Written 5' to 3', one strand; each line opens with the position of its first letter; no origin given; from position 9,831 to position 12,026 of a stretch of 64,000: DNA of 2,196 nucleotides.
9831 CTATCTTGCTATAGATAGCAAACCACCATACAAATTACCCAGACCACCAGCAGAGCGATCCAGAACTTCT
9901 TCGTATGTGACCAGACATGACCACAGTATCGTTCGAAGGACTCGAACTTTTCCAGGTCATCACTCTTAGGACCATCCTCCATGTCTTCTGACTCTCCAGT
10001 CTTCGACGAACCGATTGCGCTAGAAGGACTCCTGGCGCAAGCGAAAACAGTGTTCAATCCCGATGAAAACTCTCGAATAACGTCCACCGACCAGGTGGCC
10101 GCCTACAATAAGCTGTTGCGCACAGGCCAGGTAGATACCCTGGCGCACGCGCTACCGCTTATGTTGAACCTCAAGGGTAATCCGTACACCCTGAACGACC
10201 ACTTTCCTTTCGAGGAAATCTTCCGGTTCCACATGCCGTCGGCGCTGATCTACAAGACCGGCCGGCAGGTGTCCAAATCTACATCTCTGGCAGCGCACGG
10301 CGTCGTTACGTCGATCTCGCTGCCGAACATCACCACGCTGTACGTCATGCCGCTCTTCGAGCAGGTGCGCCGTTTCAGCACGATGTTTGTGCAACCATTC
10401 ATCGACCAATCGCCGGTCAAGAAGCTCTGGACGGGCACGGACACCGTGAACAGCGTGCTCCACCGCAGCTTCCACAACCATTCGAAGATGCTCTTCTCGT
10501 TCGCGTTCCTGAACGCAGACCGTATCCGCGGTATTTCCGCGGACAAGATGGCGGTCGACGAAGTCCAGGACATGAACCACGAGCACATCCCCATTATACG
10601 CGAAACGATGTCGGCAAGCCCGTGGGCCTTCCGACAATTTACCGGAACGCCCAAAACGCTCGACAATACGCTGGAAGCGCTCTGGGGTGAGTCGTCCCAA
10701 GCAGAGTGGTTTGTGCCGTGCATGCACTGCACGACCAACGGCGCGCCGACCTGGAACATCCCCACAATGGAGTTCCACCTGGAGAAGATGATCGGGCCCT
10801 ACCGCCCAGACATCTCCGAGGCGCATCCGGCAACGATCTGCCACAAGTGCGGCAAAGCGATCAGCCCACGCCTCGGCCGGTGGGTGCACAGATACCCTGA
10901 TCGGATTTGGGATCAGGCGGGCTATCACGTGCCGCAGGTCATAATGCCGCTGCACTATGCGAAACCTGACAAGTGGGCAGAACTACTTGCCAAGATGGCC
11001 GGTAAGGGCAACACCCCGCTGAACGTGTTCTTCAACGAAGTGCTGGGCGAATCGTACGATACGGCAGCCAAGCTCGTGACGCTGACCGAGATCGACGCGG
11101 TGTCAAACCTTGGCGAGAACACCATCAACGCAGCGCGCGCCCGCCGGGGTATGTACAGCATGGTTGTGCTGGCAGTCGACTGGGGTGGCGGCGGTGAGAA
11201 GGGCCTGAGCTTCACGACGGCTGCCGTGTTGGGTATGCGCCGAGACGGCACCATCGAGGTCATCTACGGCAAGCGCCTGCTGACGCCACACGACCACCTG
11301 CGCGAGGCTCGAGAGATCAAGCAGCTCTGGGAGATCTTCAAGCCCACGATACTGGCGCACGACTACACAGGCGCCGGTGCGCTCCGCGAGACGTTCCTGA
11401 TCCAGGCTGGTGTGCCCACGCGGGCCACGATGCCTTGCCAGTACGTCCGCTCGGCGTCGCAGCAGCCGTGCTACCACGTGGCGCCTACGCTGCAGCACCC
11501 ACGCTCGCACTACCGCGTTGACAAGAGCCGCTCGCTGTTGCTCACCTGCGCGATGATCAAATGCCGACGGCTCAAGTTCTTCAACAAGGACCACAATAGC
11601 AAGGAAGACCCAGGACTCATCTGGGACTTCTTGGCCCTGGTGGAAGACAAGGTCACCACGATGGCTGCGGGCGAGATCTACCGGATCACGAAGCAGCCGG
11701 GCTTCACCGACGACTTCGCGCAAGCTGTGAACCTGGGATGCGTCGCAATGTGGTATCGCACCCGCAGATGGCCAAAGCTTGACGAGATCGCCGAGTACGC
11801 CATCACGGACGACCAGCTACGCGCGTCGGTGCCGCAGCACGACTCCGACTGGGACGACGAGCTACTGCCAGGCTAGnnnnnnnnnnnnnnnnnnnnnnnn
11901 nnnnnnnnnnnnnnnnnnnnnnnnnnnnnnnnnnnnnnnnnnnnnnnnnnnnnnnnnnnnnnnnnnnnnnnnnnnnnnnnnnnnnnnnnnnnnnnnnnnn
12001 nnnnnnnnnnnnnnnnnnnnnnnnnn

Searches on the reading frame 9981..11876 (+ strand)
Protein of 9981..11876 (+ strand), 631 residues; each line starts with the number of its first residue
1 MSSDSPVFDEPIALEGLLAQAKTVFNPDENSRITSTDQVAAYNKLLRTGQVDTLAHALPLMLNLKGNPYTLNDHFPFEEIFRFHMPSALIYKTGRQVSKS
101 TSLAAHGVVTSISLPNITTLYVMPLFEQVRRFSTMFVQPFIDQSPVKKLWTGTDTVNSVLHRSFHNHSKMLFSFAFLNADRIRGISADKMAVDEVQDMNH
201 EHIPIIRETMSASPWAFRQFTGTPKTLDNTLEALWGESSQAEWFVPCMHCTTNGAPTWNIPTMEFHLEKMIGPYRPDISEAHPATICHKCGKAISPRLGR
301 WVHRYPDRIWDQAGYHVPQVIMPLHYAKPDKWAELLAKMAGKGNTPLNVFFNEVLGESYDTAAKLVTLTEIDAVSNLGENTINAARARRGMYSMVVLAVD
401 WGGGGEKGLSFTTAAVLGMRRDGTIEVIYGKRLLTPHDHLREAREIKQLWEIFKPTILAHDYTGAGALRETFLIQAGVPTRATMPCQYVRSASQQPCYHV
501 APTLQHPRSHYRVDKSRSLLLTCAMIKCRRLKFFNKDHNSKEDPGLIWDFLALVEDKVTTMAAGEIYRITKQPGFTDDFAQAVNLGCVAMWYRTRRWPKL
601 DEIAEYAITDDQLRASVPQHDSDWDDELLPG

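Call 9: search_protein_families(library=phrogs, proteins=[window:9981-11876:+], max_evalue=0.001)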
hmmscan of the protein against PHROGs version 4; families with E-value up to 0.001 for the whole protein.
window:9981-11876:+ (631 aa): 3 families
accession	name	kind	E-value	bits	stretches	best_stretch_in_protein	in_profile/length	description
phrog_675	-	head and packaging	4.2e-57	194.7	1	63-592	33-549/576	terminase large subunit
phrog_12876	-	head and packaging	5.8e-09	36.9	1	127-252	4-125/235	terminase large subunit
phrog_15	-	head and packaging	5.4e-05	22.7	1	120-360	432-685/1330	terminase large subunit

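Call 10: search_protein_families(library=pfam, proteins=[window:9981-11876:+], max_evalue=0.001)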
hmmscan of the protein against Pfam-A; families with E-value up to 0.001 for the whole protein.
window:9981-11876:+ (631 aa): 1 family
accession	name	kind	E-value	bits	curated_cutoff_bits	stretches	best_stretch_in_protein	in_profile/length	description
PF05876.18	GpA_ATPase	-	1.3e-10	41.8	25.6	1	90-297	31-236/247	Phage terminase large subunit gpA, ATPase domain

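Call 13: search_dna_similar(query=window:9981-11876:+, collection=phages, mode=protein, max_rows=15)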
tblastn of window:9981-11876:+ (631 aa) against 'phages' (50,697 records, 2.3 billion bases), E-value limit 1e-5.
Records with a match: 298; places in all: 298; records where one place covers at least 80% of the query: 46.
Best place of each record, by identity: <60% 298.
By first word of the organism name: Bacillus 141; Listeria 54; Enterococcus 41; Staphylococcus 35; Lactobacillus 8; Vibrio 3; Achromobacter 3; Lysinibacillus 2; Mammaliicoccus 2; Salmonella 1; and 8 more.
By host as written in the record: Listeria monocytogenes 43; - 22; Bacillus subtilis 22; Bacillus cereus 17; Enterococcus faecalis 13; Staphylococcus carnosus TM300 11; Bacillus pumilus BL8 11; Bacillus thuringiensis subsp. kurstaki 8; and 80 more.
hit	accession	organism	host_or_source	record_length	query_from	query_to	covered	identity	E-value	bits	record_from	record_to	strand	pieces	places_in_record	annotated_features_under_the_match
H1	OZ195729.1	Vibrio phage D69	Seawater and oysters mix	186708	96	601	80%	28.8%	2e-42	171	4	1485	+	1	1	terminase large subunit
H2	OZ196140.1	Vibrio phage D181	Seawater and oysters mix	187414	96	601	80%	28.8%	2e-42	171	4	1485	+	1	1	terminase large subunit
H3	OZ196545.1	Vibrio phage D148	Seawater and oysters mix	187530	96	601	80%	28.8%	2e-42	171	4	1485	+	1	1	terminase large subunit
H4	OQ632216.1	Salmonella phage Arash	Salmonella enterica subsp. enterica ...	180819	61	475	66%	32.6%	2e-52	201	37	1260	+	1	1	large terminase subunit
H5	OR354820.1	Staphylococcus phage Alsa_1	Staphylococcus sp.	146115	12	592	92%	22.7%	9e-15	84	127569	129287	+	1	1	terminase large subunit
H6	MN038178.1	Bacillus phage Beyonphe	Bacillus cereus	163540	5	590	93%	22.3%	2e-13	80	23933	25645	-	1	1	61: terminase large subunit | 62: hypothetical protein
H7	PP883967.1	Bacillus phage Jabberwock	Bacillus thuringiensis kurstaki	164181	5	590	93%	22.3%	2e-13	80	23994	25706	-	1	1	terminase large subunit | hypothetical protein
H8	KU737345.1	Bacillus phage Juglone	Bacillus thuringiensis subsp. kurstaki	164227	5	590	93%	22.3%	2e-13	80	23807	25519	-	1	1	terminase | hypothetical protein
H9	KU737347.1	Bacillus phage Phrodo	Bacillus thuringiensis subsp. kurstaki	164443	5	590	93%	22.3%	2e-13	80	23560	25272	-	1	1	terminase | hypothetical protein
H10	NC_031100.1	Bacillus phage Phrodo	Bacillus thuringiensis subsp. kurstaki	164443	5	590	93%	22.3%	2e-13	80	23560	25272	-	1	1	terminase large subunit (x2)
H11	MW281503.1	Bacillus phage Anthos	Bacillus thuringiensis subsp. kurstaki ...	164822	5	590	93%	22.3%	2e-13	80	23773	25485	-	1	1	terminase large subunit | hypothetical protein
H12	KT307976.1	Bacillus phage AvesoBmore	Bacillus thuringiensis subsp. kurstaki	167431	5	590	93%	22.3%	2e-13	80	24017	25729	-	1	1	terminase large subunit | hypothetical protein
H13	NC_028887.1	Bacillus phage AvesoBmore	Bacillus thuringiensis subsp. kurstaki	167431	5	590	93%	22.3%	2e-13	80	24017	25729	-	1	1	terminase large subunit (x2)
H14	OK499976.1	Bacillus phage vB_BanH_JarJar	Bacillus anthracis Sterne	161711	5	590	93%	22.3%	3e-13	79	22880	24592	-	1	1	terminase large subunit | hypothetical protein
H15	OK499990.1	Bacillus phage vB_BanH_RonSwanson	Bacillus anthracis Sterne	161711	5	590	93%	22.3%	3e-13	79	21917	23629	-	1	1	terminase large subunit | hypothetical protein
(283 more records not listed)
